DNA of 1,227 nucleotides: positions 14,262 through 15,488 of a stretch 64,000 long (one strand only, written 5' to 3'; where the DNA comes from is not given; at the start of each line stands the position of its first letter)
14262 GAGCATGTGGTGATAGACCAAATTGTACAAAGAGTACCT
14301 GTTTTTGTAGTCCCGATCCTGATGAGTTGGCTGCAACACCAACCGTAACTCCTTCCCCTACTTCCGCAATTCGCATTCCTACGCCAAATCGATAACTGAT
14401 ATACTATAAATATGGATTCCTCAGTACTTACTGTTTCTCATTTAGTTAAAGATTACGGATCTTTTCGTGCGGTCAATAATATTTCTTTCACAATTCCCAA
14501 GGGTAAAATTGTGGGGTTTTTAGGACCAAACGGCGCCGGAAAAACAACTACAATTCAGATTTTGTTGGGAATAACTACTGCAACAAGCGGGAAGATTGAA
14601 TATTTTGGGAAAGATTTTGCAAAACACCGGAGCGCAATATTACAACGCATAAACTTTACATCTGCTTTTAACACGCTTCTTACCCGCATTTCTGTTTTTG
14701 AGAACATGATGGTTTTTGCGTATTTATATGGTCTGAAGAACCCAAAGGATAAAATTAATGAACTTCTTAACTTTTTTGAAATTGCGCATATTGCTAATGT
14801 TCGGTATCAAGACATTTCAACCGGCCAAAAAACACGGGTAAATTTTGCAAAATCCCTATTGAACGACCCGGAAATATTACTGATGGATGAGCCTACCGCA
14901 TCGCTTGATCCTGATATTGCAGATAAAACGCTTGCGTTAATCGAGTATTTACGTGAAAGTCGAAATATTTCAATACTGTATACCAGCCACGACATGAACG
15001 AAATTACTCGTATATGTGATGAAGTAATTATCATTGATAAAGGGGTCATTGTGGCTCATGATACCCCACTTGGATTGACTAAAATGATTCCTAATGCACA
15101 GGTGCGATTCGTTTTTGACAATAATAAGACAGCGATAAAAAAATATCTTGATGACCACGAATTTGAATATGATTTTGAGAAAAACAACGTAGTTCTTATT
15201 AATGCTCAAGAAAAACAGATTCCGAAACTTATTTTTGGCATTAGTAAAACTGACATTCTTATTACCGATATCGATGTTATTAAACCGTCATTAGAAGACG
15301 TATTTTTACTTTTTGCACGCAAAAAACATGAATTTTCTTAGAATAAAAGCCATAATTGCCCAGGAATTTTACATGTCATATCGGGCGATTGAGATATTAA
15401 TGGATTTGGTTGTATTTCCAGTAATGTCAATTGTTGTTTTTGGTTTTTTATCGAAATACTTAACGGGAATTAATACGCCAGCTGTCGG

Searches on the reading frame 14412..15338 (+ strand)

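Call 96: search_protein_families(library=pfam, proteins=[window:14412-15338:+], max_evalue=0.00001)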
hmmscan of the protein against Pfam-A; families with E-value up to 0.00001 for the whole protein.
window:14412-15338:+ (309 aa): 2 families
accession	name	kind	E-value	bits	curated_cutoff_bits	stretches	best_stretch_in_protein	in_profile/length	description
PF00005.33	ABC_tran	-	5.7e-31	108.4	25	1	21-163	1-137/137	ABC transporter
PF13304.12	AAA_21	-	5.6e-12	46.8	27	1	118-197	221-302/304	AAA domain, putative AbiEii toxin, Type IV TA system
